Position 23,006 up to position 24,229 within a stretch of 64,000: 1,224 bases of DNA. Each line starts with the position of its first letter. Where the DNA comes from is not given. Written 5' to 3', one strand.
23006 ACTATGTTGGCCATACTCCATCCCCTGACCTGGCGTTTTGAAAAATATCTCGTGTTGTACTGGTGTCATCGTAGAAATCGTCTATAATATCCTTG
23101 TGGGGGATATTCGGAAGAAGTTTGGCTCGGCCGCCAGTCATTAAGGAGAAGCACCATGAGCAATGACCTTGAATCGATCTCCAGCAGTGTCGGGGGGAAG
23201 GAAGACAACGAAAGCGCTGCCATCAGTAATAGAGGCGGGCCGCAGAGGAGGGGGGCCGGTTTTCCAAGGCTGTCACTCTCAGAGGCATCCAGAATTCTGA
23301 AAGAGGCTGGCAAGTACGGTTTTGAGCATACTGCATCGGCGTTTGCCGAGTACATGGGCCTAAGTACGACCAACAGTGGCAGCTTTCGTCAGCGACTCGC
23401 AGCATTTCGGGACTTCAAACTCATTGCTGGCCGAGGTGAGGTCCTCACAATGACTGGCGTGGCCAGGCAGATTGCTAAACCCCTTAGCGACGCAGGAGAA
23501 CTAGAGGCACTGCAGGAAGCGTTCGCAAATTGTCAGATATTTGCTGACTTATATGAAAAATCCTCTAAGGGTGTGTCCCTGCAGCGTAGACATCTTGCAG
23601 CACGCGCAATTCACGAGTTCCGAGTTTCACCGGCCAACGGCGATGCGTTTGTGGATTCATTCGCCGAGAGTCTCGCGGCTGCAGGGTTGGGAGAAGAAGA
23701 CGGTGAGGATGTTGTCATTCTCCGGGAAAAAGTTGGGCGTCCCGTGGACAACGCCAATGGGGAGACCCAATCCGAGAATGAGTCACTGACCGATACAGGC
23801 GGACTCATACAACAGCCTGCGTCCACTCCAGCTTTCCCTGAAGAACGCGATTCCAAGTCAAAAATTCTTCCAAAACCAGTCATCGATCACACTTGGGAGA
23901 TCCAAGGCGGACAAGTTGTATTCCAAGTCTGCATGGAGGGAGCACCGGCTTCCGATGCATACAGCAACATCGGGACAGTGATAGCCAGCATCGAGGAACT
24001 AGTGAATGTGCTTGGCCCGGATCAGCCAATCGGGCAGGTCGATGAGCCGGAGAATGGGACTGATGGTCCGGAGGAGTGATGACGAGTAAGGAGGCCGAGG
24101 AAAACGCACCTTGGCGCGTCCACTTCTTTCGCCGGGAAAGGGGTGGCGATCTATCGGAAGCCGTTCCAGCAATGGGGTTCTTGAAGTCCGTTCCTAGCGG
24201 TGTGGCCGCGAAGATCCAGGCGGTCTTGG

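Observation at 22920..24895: Low-G+C three-gene cassette inserted into an acyl-CoA operon: orphan protein + Gp49/HigB-like toxin + convergent XRE regulator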

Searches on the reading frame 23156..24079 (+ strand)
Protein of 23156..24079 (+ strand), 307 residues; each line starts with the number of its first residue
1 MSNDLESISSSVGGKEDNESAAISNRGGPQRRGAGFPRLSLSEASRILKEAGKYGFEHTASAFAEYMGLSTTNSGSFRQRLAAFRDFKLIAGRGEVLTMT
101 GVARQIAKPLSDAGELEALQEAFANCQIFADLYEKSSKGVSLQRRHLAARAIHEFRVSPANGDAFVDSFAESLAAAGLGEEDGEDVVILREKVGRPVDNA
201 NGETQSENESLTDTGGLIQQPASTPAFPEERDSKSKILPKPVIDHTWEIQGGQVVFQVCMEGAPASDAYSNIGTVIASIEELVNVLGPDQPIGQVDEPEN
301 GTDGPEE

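Call 4: search_protein_families(library=pfam, proteins=[window:23156-24079:+], max_evalue=0.1)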
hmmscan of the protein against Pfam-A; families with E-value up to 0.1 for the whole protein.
window:23156-24079:+ (307 aa): 0 families

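Call 5: search_protein_families(library=padloc, proteins=[window:23156-24079:+], max_evalue=1)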
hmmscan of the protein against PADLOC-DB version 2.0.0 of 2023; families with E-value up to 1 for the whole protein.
window:23156-24079:+ (307 aa): 0 families

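Call 6: search_protein_families(library=ncbifam, proteins=[window:23156-24079:+], max_evalue=1)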
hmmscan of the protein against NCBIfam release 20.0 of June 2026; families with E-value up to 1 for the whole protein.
window:23156-24079:+ (307 aa): 0 families

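Call 7: search_protein_families(library=phrogs, proteins=[window:23156-24079:+], max_evalue=1)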
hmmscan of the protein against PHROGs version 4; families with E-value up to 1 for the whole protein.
window:23156-24079:+ (307 aa): 0 families

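Call 8: find_homologous_proteins(query=window:23156-24079:+, max_evalue=0.001)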
Query window:23156-24079:+ (307 aa): 170 proteins with E <= 0.001 among 3865 candidates; the best 120 are listed.
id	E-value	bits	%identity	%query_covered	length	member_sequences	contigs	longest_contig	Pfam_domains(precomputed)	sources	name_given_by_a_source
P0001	2.3e-186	637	96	100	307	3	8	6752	-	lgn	-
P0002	2.6e-151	522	82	100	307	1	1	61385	-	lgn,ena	-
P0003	1.6e-135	470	74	100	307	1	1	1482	-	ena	-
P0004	8.1e-117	408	66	100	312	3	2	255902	-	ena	-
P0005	3.7e-108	380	62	100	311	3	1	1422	-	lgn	-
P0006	1.2e-82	296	55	90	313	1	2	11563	-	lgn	-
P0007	8.0e-77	277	49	100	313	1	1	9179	-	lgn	-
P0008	1.7e-74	269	51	90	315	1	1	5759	-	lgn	-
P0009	1.1e-72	264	48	87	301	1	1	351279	-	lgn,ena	-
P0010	3.6e-72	262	51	90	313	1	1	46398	-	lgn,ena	-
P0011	1.2e-62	231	44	91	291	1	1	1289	-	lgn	-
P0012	1.7e-62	230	46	88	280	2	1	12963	-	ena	-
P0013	2.1e-62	230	46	90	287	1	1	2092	-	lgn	-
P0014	4.6e-62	229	44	95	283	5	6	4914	-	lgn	-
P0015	5.5e-62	228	45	93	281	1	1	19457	-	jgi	jgi:hypothetical protein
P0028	1.3e-59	221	46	84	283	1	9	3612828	-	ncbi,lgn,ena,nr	ncbi:MAG: hypothetical protein OXM54_08260 [Acidimicrobiaceae bacterium]|nr:hypothetical protein [Ac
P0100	1.9e-55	207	45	84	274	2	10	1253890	-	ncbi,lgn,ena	ncbi:MAG: hypothetical protein ACLP0L_13520 [Solirubrobacteraceae bacterium]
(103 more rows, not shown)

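Call 11: find_encoding_contigs(protein=P0028, flank=6000, max_places=3)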
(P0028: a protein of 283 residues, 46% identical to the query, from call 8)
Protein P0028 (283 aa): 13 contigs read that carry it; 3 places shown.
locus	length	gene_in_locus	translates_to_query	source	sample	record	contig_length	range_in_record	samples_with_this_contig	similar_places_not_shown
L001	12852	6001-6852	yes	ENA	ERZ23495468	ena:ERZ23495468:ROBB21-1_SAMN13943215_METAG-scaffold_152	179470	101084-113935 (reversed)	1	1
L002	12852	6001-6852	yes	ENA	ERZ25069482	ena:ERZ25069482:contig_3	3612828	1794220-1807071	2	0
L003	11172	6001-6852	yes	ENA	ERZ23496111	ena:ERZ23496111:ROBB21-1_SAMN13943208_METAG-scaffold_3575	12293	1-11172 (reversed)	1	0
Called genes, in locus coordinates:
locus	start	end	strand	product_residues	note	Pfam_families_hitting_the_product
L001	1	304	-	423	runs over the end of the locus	PF01743:PolyA_pol, PF12627:PolyA_pol_RNAbd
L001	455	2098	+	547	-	PF00912:Transgly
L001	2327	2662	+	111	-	PF01250:Ribosomal_S6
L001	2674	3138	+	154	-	PF00436:SSB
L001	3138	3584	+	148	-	PF01084:Ribosomal_S18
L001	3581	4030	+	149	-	PF01281:Ribosomal_L9_N, PF03948:Ribosomal_L9_C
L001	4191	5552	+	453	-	PF00772:DnaB, PF13481:AAA_25, PF03796:DnaB_C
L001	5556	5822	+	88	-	-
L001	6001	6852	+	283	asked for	-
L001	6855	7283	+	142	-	-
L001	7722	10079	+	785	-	PF04313:HSDR_N (weak), PF00270:DEAD (weak), PF04851:ResIII, PF18766:SWI2_SNF2, PF00271:Helicase_C (weak), PF08463:EcoEI_R_C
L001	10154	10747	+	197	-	PF13338:AbiEi_4 (weak)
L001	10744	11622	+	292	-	PF08843:AbiEii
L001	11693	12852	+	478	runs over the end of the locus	PF12161:HsdM_N (weak), PF02384:N6_Mtase, PF01170:UPF0020 (weak), PF07669:Eco57I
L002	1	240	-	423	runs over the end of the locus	PF01743:PolyA_pol, PF12627:PolyA_pol_RNAbd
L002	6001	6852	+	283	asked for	-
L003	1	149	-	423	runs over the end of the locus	?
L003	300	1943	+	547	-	PF00912:Transgly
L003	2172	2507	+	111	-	PF01250:Ribosomal_S6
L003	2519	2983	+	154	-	PF00436:SSB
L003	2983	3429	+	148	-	PF01084:Ribosomal_S18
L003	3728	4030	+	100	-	PF03948:Ribosomal_L9_C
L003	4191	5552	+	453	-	PF00772:DnaB, PF13481:AAA_25, PF03796:DnaB_C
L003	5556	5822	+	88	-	-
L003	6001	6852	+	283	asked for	-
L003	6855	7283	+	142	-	-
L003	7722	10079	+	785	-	PF04313:HSDR_N (weak), PF00270:DEAD (weak), PF04851:ResIII, PF18766:SWI2_SNF2, PF00271:Helicase_C (weak), PF08463:EcoEI_R_C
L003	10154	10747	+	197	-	PF13338:AbiEi_4 (weak)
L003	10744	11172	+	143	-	?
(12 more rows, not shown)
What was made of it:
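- In L001-L003 the module lies next to a type I R-M system with embedded AbiEi/AbiEii (call 11).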

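Call 12: find_encoding_contigs(protein=P0100, flank=6000, max_places=3)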
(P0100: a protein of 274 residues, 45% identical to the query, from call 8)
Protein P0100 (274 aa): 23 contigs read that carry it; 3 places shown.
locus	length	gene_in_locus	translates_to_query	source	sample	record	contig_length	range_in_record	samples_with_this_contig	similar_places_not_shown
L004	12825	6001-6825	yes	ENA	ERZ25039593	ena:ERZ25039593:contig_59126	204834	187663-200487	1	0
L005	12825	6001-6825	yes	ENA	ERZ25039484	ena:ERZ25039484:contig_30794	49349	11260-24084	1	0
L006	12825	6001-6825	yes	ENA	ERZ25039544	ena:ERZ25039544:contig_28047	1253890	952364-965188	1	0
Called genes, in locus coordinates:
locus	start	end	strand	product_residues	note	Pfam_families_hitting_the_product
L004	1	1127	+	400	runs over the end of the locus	PF22694:CtpB_N-like, PF00595:PDZ, PF13180:PDZ_2, PF17820:PDZ_6, PF03572:Peptidase_S41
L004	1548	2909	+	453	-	PF00773:RNB, PF00575:S1 (weak)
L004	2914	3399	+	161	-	PF01668:SmpB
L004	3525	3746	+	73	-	PF20059:DUF6458 (weak)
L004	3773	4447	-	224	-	PF02163:Peptidase_M50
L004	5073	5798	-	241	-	PF13408:Zn_ribbon_recom (faint)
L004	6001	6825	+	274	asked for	-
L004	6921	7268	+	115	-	-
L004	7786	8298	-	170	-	PF13302:Acetyltransf_3, PF13420:Acetyltransf_4, PF00583:Acetyltransf_1, PF13508:Acetyltransf_7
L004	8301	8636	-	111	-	-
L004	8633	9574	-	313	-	PF01135:PCMT, PF13489:Methyltransf_23, PF01209:Ubie_methyltran, PF06325:PrmA, PF13847:Methyltransf_31, PF08241:Methyltransf_11, PF08242:Methyltransf_12, PF13649:Methyltransf_25, +2 more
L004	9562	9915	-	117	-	PF12840:HTH_20 (weak), PF01022:HTH_5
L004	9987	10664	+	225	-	PF21234:Phosphatase-like_N, PF01451:LMWPc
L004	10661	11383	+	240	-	PF00149:Metallophos, PF12850:Metallophos_2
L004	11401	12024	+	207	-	PF01451:LMWPc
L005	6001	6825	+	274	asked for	-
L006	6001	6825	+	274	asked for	-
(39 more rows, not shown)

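Call 13: find_encoding_contigs(protein=P0002, flank=8000, max_places=3)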
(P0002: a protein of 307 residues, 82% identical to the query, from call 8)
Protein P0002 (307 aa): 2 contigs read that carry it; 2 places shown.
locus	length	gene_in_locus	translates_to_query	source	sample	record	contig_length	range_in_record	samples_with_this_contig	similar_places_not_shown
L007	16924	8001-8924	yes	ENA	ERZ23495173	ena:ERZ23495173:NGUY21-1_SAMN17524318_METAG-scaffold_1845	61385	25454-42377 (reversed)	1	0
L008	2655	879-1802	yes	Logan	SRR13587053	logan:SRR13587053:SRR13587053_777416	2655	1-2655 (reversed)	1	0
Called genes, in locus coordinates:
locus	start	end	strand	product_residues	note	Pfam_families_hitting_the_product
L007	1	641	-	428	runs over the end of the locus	PF04909:Amidohydro_2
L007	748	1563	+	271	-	PF00106:adh_short, PF01370:Epimerase (faint), PF13561:adh_short_C2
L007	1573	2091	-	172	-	PF24777:DUF7700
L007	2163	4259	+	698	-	PF02629:CoA_binding (weak), PF13380:CoA_binding_2, PF13607:Succ_CoA_lig, PF13549:ATP-grasp_5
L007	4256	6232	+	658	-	PF16177:ACAS_N, PF00501:AMP-binding, PF13193:AMP-binding_C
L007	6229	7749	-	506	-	PF00501:AMP-binding, PF13193:AMP-binding_C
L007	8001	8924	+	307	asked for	-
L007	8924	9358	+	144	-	-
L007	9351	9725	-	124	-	-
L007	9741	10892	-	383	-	PF02771:Acyl-CoA_dh_N, PF02770:Acyl-CoA_dh_M, PF00441:Acyl-CoA_dh_1, PF08028:Acyl-CoA_dh_2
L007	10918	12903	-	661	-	PF13380:CoA_binding_2, PF13607:Succ_CoA_lig, PF13549:ATP-grasp_5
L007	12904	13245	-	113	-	PF07883:Cupin_2 (weak)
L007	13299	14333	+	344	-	PF02558:ApbA, PF08546:ApbA_C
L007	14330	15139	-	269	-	PF00378:ECH_1, PF16113:ECH_2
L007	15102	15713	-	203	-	PF13847:Methyltransf_31, PF08241:Methyltransf_11, PF08242:Methyltransf_12, PF13649:Methyltransf_25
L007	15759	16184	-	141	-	PF13098:Thioredoxin_2 (faint)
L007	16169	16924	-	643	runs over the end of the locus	PF06480:FtsH_ext, PF00004:AAA, PF07728:AAA_5 (weak), PF17862:AAA_lid_3, PF01434:Peptidase_M41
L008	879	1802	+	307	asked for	-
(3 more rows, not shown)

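Call 15: find_related_loci(query=window:23156-24076:+, collection=genome_contigs, flank=8000)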
Query window:23156-24076:+ (307 aa) in genome_contigs; peptide patterns used: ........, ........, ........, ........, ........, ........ (x = any residue, [..] = any of these).
234 stretches matched a pattern; 3 encode a relative of the query (tblastn E <= 1e-3); 3 distinct loci.
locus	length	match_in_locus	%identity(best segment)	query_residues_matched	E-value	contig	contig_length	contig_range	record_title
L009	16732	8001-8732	44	30-288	4e-64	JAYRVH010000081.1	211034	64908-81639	MAG: Acidimicrobiales bacterium isolate NJ_NJASGE3bin.16 k141_1388246, whole genome shotgun sequence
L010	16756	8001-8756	42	30-300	4e-56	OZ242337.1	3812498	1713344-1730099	MAG: Candidatus Aldehydirespiratoraceae bacterium isolate 4e9cc62d-94a8-4610-be7f-a0f893ae6d2b genome assembly, chromoso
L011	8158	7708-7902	92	242-306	4e-36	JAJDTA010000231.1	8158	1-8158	MAG: Acidimicrobiia bacterium isolate jk18x11bins.4 k141_532075, whole genome shotgun sequence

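Call 17: search_solved_structures(query=A1, max_evalue=10, show_alignments=2)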
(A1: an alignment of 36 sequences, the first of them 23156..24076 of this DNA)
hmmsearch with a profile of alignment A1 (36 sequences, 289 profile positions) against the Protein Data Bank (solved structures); distinct sequences matched with E-value up to 10: 1.
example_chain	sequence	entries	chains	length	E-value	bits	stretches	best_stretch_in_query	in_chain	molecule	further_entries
8q3v_E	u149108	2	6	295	0.62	12.6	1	180-270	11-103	Tetrahydromethanopterin S-methyltransferase subunit E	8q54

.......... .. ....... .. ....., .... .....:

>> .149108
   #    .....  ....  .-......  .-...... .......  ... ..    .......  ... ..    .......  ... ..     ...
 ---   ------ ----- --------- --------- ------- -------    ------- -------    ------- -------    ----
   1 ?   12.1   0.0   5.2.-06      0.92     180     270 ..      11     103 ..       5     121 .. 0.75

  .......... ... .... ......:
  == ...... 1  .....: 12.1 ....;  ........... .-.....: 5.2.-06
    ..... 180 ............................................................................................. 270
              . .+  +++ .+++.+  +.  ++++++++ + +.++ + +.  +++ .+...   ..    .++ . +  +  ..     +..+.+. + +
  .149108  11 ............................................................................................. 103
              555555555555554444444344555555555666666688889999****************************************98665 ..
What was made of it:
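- Tried and rejected: PDB sequence-profile search for A. Nothing found (call 17).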

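Call 18: find_related_loci(query=A1, collection=genome_contigs, flank=8000)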
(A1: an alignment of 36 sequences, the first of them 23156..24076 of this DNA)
Query A1 (307 aa) in genome_contigs; peptide patterns used: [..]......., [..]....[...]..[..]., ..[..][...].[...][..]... (x = any residue, [..] = any of these).
96 stretches matched a pattern; 20 encode a relative of the query (tblastn E <= 1e-3); 20 distinct loci.
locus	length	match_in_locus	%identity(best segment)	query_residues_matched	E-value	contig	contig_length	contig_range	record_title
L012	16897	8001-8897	53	12-304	5e-90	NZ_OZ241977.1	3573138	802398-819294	MAG: Candidatus Poriferisocius sp. isolate 487b4cec-4729-4ab4-8a52-7084cce3f8e8 chromosome 1, complete sequence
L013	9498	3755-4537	47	16-286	2e-66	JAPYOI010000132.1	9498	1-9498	MAG: Candidatus Poriferisodalis multihospitum isolate m_rhlh10 Seq132, whole genome shotgun sequence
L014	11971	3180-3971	45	30-303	1e-65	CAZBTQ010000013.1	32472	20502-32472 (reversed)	MAG TPA_asm: uncultured Iamiaceae bacterium isolate SRP344714_co2_245 genome assembly, contig: NODE_3367_length_32472_co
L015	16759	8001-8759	47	30-293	3e-65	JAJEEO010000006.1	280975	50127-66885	MAG: Acidimicrobiia bacterium isolate p16x34bins.37 k141_911471, whole genome shotgun sequence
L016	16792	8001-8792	46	16-286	2e-65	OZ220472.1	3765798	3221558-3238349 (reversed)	MAG: Acidimicrobiales bacterium isolate 50d9dbc7-b9bb-4ef4-8b8a-a1bf32c38d06 genome assembly, chromosome: 1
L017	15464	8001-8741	48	30-287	2e-64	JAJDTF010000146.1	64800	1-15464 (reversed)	MAG: Acidimicrobiia bacterium isolate jk18x11bins.54 k141_1448278, whole genome shotgun sequence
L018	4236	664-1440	44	30-299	5e-64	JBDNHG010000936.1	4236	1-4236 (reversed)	MAG: Acidimicrobiales bacterium isolate concoct.245.ELB k141_1646398, whole genome shotgun sequence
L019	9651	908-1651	45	30-288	8e-64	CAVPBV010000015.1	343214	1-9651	MAG: uncultured Solirubrobacterales bacterium isolate MFD00008.bin.1.168 genome assembly, contig: contig_8263, whole gen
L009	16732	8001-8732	44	30-288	3e-63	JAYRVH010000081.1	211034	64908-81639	MAG: Acidimicrobiales bacterium isolate NJ_NJASGE3bin.16 k141_1388246, whole genome shotgun sequence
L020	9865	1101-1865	44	35-300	5e-63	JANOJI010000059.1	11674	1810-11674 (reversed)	MAG: Ilumatobacteraceae bacterium isolate SOY_6_C_metabat_87 SOY_6_C_k141_211049, whole genome shotgun sequence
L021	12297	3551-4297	46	29-288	1e-62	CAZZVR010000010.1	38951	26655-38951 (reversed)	MAG: Burkholderia sp. PAMC 26561 isolate Green_T.bin.8 genome assembly, contig: NODE_103_length_38951_cov_9.389680, whol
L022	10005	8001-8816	44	30-303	1e-60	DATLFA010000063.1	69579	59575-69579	MAG TPA_asm: Acidimicrobiales bacterium isolate SMAG_U14390 k141_3006793, whole genome shotgun sequence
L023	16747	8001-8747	40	30-286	1e-55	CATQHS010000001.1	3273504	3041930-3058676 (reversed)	MAG: uncultured Acidimicrobiales bacterium isolate 560520c5-c18b-440b-b2bf-76b0f8004c07 genome assembly, contig: contig_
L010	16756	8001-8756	42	30-300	2e-55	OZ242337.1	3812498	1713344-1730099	MAG: Candidatus Aldehydirespiratoraceae bacterium isolate 4e9cc62d-94a8-4610-be7f-a0f893ae6d2b genome assembly, chromoso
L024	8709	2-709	43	51-299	5e-54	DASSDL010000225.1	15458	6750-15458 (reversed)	MAG TPA_asm: Acidimicrobiales bacterium isolate SMAG_U949 k141_1587715, whole genome shotgun sequence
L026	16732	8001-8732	33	30-287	1e-40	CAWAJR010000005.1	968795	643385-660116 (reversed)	MAG: uncultured Actinomycetes bacterium isolate MFD02416.bin.1.284 genome assembly, contig: contig_70640, whole genome s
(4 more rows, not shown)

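Call 23: predict_structure(alignment_id=A1)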
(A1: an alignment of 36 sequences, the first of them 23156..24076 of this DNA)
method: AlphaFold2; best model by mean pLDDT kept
length: 307 residues; sequences in the alignment: 36
mean_pLDDT: 77.7   pTM: 0.56
mean pLDDT of the five models: 77.7, 77.2, 76.5, 76.4, 75.2
residues with pLDDT >= 90: 169; 70-90: 39; 50-70: 22; < 50: 77
segments of 3 or more residues with pLDDT < 50: 13-15, 19-32, 196-236, 293-303
pLDDT, mean of each block of 10 residues (from residue 1): 55 48 42 77 98 97 96 94 97 94 97 96 97 94 95 94 96 96 90 61 43 40 34 50 87 88 84 92 75 43 48
secondary structure, 60 per line:
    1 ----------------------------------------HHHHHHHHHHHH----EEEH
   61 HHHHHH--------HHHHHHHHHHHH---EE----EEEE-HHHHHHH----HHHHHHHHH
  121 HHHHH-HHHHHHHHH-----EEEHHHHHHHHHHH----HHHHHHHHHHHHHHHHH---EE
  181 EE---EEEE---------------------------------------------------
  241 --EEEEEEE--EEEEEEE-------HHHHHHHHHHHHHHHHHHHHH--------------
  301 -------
elements in order: H41-52 E57-59 H60-66 H75-86 E96-99 H101-107 H112-125 H127-135 E141-143 H144-154 H159-175 E179-182 E186-189 E243-249 E252-258 H266-286
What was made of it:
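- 23156..24079 (+): Gene A (307 aa). Layout: tandem winged-helix region (residues 35-190), disordered linker (191-240), and a beta-hairpin plus helix module (241-290). AlphaFold2 model with pLDDT above 90 over residues 35-190 (call 23).
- A has the layout DNA-binding domain, disordered linker, small folded C-terminal module (call 23).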

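Call 28: fold_search(model_id=the predicted structure, library=pdb)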
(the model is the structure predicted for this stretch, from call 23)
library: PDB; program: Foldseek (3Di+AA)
matches with E <= 10: 673; with E <= 0.001: 0
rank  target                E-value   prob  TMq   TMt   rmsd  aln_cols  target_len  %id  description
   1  3lst_A                2.7e-02  0.90  0.22  0.21   7.8       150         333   13  Crystal Structure of CalO1, Methyltransferase in Calicheamicin Biosynthesis, SAH bound form (released 2010-03-02)
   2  1fok_A                3.1e-02  0.99  0.26  0.15   7.4       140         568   14  STRUCTURE OF RESTRICTION ENDONUCLEASE FOKI BOUND TO DNA (released 1997-12-03)
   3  6lbs_A                3.1e-02  0.75  0.19  0.34   9.4       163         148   11  Crystal structure of yeast Stn1 (released 2020-07-15)
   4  9rvy_C                3.1e-02  0.57  0.15  0.27  15.3       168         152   12  Egalitarian-BicD in complex with K10 TLS RNA (Structure A) (released 2026-03-25)
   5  9rw7_D                3.4e-02  0.44  0.14  0.10  15.7       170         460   13  Egalitarian-BicD in complex with bcdSLV of bicoid mRNA (Structure A) (released 2026-03-25)
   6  6lbs_F                4.1e-02  0.77  0.18  0.32   9.6       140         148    9  Crystal structure of yeast Stn1 (released 2020-07-15)
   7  2hr3_A                4.3e-02  0.94  0.19  0.39  11.4       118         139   13  Crystal structure of putative transcriptional regulator protein from Pseudomonas aeruginosa PA01 at 2.4 A resolution (released 2006-09-19)
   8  8bij_A                4.3e-02  0.82  0.21  0.21   8.0       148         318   12  O-Methyltransferase Plu4894 (mutant I88M, W91L, C97Y, S142L, G146V, Y258M, L270F, S309Y) in complex with SAH (released 2023-03-08)
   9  9rvz_C                4.8e-02  0.54  0.16  0.28  16.1       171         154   13  Egalitarian-BicD in complex with K10 TLS RNA (Structure B) (released 2026-03-25)
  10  6pco_A                5.7e-02  0.90  0.18  0.35  11.2       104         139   16  Mechanism for regulation of DNA binding of Bordetella bronchiseptica BpsR by 6-hydroxynicotinic acid (released 2019-11-06)
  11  9rwb_C                5.7e-02  0.30  0.14  0.24  15.4       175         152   15  Egalitarian-BicD in complex with hSL1 and hSL2 of the hairy localization element (released 2026-03-25)
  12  9qlj                  6.1e-02  0.87  0.16  0.23   6.6        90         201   13  Crystal Structure of a Disordered Apo-form of A. Fischeri FNR (released 2026-04-08)
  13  8jxk_C                6.1e-02  0.63  0.18  0.31  10.8       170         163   16  Crystal Structure of Rv0047c from Mycobacterium tuberculosis (released 2024-07-03)
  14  7asv_A                6.1e-02  0.47  0.17  0.28  10.8       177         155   11  Crystal structure of tWHD2 of Rpc5 subunit of human RNA Polymerase III (released 2020-12-30)
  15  6c5b_A                6.4e-02  0.60  0.19  0.17  10.1       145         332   12  Crystal Structure Analysis of LaPhzM (released 2018-03-21)
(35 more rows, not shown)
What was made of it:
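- The fold is tandem winged helix (calls 23, 28).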
